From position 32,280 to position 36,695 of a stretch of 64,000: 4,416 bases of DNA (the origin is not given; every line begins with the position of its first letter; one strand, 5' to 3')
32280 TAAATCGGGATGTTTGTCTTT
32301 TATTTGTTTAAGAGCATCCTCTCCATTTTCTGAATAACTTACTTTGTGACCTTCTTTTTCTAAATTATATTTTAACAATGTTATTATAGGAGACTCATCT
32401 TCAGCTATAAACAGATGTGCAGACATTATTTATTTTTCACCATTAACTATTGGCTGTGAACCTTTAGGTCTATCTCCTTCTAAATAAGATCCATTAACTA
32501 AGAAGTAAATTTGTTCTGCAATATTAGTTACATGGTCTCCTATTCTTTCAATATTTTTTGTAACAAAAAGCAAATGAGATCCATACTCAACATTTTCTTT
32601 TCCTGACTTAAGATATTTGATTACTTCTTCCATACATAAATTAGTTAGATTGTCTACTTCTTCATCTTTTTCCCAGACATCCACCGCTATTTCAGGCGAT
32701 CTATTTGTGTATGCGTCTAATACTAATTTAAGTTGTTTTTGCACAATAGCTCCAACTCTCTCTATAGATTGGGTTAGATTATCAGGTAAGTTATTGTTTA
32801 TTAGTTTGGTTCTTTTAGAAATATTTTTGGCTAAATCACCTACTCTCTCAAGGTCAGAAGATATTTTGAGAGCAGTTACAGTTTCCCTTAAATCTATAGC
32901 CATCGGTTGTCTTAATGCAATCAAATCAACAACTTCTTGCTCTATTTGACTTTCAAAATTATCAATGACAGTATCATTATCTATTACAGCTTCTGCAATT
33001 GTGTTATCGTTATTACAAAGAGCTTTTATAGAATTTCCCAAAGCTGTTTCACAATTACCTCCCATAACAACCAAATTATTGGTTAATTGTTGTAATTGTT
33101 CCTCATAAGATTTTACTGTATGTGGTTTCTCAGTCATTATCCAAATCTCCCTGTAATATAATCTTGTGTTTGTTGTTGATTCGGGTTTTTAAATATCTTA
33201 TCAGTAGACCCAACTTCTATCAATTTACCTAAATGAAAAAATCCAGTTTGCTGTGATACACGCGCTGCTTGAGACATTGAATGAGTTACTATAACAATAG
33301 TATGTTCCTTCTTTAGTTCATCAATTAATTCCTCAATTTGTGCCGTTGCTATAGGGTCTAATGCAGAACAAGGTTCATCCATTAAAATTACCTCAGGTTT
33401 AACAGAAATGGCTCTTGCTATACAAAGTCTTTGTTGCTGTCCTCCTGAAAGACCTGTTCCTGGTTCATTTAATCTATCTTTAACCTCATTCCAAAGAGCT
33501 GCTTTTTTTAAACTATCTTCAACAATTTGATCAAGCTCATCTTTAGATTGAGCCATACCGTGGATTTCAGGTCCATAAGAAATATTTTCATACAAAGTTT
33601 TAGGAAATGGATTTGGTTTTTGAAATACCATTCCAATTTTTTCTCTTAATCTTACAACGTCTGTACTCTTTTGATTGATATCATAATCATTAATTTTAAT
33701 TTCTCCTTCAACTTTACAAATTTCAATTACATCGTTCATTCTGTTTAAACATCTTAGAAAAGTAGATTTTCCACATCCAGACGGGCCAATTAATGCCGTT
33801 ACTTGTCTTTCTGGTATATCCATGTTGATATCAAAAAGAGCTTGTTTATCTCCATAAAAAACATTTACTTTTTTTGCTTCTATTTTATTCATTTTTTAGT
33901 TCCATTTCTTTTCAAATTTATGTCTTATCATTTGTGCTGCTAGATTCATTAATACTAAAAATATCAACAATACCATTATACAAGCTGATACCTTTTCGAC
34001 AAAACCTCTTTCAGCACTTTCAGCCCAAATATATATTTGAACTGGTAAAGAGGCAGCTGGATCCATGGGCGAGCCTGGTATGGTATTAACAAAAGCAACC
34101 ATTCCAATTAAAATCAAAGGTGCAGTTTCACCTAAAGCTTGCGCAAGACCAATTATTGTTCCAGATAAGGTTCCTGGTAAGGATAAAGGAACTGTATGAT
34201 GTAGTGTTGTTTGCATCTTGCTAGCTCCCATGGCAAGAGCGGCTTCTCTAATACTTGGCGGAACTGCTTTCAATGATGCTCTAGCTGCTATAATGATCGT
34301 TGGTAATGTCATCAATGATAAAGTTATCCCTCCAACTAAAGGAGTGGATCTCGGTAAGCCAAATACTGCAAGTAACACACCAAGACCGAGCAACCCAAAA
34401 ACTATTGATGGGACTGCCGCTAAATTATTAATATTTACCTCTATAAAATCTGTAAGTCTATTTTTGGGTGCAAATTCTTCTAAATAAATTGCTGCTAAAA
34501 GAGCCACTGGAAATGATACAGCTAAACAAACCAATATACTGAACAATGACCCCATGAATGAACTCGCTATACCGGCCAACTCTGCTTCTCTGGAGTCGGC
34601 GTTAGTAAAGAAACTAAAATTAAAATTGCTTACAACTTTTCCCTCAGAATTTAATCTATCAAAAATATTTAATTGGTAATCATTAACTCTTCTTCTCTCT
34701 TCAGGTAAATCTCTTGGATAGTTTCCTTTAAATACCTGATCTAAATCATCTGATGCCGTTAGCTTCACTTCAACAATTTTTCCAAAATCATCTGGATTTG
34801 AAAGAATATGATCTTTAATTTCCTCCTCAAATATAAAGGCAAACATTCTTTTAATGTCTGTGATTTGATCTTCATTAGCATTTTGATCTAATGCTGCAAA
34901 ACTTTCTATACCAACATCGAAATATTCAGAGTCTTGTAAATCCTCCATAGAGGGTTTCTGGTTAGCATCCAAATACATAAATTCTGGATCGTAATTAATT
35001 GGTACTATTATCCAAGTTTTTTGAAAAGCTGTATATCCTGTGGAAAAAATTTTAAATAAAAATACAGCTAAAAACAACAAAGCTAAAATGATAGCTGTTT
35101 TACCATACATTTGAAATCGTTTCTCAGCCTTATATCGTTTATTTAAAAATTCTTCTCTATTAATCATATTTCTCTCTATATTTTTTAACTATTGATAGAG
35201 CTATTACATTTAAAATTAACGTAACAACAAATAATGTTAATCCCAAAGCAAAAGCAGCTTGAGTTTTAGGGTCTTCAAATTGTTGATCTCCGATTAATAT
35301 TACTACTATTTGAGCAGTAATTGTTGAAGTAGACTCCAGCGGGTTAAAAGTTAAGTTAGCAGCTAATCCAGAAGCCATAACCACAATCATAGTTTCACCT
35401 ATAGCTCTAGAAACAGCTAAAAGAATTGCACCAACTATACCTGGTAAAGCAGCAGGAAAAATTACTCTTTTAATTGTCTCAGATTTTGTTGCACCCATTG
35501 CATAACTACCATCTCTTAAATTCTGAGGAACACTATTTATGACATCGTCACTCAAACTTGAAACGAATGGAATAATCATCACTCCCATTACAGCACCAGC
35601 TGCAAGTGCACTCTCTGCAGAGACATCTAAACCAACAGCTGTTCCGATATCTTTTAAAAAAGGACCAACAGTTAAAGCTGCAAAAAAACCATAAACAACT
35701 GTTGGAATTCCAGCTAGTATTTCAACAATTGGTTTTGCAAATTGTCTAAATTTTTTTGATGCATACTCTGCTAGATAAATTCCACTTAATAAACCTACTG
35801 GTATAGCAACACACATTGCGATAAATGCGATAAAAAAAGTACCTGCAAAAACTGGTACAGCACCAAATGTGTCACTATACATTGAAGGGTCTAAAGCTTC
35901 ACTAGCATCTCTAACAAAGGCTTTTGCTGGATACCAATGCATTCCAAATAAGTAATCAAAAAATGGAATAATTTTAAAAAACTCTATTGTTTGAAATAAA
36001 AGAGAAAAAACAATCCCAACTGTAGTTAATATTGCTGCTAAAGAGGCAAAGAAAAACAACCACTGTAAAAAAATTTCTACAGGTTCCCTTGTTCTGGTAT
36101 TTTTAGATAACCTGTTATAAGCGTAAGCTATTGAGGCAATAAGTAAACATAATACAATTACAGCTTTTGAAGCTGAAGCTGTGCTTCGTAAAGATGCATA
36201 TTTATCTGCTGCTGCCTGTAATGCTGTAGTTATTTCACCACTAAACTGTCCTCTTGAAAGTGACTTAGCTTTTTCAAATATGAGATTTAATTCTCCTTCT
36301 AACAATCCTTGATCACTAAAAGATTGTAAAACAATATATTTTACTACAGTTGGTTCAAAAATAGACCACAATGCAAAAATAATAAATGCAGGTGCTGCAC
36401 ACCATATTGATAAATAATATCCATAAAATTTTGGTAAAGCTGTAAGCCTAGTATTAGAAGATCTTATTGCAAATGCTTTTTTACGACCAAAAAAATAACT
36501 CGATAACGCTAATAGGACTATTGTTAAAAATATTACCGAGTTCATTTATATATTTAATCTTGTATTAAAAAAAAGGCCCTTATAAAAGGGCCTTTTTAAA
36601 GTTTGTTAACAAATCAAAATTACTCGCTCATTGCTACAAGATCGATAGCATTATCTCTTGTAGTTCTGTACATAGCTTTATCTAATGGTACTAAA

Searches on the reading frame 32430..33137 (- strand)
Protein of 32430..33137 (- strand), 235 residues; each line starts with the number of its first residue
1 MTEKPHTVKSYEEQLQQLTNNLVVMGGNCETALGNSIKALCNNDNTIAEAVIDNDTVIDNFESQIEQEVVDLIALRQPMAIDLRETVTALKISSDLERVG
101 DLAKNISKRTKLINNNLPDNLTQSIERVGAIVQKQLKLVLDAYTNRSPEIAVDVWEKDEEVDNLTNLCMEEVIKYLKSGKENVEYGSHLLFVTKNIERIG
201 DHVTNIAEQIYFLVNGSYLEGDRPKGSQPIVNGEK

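Call 70: search_protein_families(library=ncbifam, proteins=[window:32430-33137:-], max_evalue=1e-20)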
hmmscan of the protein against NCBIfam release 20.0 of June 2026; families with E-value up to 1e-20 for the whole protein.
window:32430-33137:- (235 aa): 2 families
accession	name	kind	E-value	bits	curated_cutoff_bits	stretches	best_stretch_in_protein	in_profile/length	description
TIGR02135.1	phoU_full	equivalog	2.2e-64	217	130.25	1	9-217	1-210/212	phosphate signaling complex protein PhoU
NF008332.0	PRK11115.1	equivalog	1.6e-39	135.8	342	1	6-217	9-220/239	phosphate signaling complex protein PhoU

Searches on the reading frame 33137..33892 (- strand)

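Call 70: search_protein_families(library=ncbifam, proteins=[window:33137-33892:-], max_evalue=1e-20)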
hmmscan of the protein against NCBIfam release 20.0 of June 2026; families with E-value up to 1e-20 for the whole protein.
window:33137-33892:- (251 aa): 118 families (the best 25 are shown)
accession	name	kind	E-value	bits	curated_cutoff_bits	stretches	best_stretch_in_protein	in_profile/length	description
TIGR00972.1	3a0107s01c2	equivalog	3.7e-121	403.1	343.2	1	4-251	2-248/248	phosphate ABC transporter ATP-binding protein PstB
NF010860.0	PRK14267.1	equivalog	7.7e-96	320.6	412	1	2-251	3-253/253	phosphate ABC transporter ATP-binding protein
NF010851.0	PRK14258.1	subfamily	6.8e-81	271.5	425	1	4-250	8-260/261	phosphate ABC transporter ATP-binding protein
NF010840.0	PRK14246.1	equivalog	2e-70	237.4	425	1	8-250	15-256/257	phosphate ABC transporter ATP-binding protein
NF010864.0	PRK14271.1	equivalog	7.1e-65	218.8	561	1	10-249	28-265/276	phosphate ABC transporter ATP-binding protein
NF007027.0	PRK09493.1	equivalog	2.6e-50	171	379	1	4-246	2-236/240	glutamine ABC transporter ATP-binding protein GlnQ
NF008338.0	PRK11124.1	equivalog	3.5e-50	170.8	369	1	4-246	3-240/242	arginine ABC transporter ATP-binding protein ArtP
TIGR04521.1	ECF_ATPase_2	equivalog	1.3e-48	165.5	330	1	8-241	5-240/279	energy-coupling factor transporter ATPase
NF008428.0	PRK11264.1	equivalog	4.2e-48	163.7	406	1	1-246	1-244/250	L-cystine ABC transporter ATP-binding protein TcyN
TIGR01186.1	proV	subfamily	6.6e-47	160.4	326.6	1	14-247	4-231/363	betaine/proline/choline family ABC transporter ATP-binding protein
TIGR03005.1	ectoine_ehuA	equivalog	1e-42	146.1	345.4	1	5-246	2-247/252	ectoine/hydroxyectoine ABC transporter ATP-binding protein EhuA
TIGR04520.1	ECF_ATPase_1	equivalog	7.3e-42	143.6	315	1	4-239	1-229/269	energy-coupling factor transporter ATPase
TIGR02857.1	CydD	equivalog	1.5e-41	142.9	435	1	3-214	321-525/529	thiol reductant ABC exporter subunit CydD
NF010155.0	PRK13634.1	equivalog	6.3e-41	140.6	413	1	15-241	19-241/290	energy-coupling factor ABC transporter ATP-binding protein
TIGR02314.1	ABC_MetN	equivalog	7e-41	140.4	499.7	1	11-248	10-243/343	methionine ABC transporter ATP-binding protein MetN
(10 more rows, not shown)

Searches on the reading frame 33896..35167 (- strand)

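Call 70: search_protein_families(library=ncbifam, proteins=[window:33896-35167:-], max_evalue=1e-20)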
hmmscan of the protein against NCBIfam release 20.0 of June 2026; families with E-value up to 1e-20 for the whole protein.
window:33896-35167:- (423 aa): 3 families
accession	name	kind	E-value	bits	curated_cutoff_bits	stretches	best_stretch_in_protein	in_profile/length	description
TIGR00974.1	3a0107s02c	equivalog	3.5e-61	206.7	193.45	1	179-419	31-271/272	phosphate ABC transporter permease PstA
TIGR02138.1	phosphate_pstC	equivalog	8.6e-35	120.2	196.45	1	187-418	48-295/296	phosphate ABC transporter permease subunit PstC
NF008430.0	PRK11268.1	equivalog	2.1e-29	102.5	439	1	181-417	59-292/295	phosphate ABC transporter permease PstA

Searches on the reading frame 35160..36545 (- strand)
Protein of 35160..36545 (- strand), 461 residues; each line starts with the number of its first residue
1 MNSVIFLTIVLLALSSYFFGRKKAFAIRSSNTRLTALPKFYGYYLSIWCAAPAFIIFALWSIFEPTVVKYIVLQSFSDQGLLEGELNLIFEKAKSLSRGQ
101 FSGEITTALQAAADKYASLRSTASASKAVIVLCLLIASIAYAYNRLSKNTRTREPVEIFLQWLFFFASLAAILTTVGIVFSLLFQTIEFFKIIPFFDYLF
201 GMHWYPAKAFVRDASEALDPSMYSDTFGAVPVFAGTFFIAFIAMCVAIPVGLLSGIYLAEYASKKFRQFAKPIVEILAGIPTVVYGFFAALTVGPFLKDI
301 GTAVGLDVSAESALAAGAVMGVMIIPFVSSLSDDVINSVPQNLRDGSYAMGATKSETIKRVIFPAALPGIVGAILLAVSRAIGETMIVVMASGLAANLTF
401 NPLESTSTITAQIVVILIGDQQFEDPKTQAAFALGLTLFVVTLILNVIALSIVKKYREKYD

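Call 70: search_protein_families(library=ncbifam, proteins=[window:35160-36545:-], max_evalue=1e-20)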
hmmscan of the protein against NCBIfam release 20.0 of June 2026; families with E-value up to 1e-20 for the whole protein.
window:35160-36545:- (461 aa): 3 families
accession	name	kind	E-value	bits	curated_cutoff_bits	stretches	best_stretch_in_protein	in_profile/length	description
TIGR02138.1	phosphate_pstC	equivalog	7e-84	281.3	196.45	1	159-456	3-295/296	phosphate ABC transporter permease subunit PstC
TIGR00974.1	3a0107s02c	equivalog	4.2e-47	160.6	193.45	1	221-457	49-271/272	phosphate ABC transporter permease PstA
NF008435.0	PRK11275.1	equivalog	8.1e-25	87.6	502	1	223-452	65-308/319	phosphate ABC transporter permease PstC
